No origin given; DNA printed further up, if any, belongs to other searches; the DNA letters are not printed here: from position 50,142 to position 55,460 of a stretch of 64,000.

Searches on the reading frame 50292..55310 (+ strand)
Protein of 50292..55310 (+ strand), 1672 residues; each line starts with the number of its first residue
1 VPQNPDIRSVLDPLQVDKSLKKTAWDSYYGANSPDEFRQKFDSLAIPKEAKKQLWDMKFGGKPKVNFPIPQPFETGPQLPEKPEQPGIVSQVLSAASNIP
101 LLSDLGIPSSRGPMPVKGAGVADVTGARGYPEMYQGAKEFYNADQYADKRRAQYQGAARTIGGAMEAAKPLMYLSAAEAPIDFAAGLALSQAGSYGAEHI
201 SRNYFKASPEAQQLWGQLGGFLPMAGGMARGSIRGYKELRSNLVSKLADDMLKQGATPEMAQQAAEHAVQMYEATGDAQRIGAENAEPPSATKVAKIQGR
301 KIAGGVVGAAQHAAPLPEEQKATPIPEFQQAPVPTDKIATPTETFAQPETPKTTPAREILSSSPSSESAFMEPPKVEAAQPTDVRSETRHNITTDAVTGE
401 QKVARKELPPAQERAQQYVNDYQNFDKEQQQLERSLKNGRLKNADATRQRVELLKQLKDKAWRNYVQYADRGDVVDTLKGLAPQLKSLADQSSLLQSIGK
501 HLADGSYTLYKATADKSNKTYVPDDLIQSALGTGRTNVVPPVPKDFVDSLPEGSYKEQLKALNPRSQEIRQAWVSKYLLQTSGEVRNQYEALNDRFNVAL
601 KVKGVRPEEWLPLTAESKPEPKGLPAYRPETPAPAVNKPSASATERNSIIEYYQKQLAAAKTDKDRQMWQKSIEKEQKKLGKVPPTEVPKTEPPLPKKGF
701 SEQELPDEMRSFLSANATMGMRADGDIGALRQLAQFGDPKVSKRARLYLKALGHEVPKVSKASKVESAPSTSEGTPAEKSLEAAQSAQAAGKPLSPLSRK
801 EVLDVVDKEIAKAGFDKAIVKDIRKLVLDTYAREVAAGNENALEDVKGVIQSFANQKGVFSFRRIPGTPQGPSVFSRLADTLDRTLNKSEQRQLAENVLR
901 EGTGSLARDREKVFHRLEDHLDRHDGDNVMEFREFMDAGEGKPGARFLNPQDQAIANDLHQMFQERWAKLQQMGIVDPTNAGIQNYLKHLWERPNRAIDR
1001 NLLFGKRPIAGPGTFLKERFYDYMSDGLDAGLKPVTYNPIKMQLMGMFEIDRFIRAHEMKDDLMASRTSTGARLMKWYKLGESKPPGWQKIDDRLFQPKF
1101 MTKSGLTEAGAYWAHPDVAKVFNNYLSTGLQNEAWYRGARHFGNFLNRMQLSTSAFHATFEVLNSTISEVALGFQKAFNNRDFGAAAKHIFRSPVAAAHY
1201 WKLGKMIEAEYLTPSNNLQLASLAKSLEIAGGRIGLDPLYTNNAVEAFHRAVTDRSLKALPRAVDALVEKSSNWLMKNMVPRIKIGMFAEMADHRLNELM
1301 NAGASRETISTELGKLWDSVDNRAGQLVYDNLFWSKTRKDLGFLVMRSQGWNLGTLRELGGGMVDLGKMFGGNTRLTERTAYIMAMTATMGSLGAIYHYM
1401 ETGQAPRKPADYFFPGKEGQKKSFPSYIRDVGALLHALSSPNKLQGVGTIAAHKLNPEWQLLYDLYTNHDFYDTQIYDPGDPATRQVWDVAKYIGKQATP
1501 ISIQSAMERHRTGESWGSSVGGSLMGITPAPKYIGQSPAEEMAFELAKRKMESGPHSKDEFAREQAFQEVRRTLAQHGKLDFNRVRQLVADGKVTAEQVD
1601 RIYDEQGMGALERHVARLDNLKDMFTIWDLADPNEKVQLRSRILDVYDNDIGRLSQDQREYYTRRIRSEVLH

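Call 70: search_protein_families(library=phrogs, proteins=[window:50292-55310:+], max_evalue=0.01)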
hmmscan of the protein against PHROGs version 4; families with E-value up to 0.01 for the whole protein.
window:50292-55310:+ (1672 aa): 1 family
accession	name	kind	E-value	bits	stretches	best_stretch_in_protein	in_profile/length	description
phrog_4439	-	unknown function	0.0023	19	0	247-280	11-44/74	-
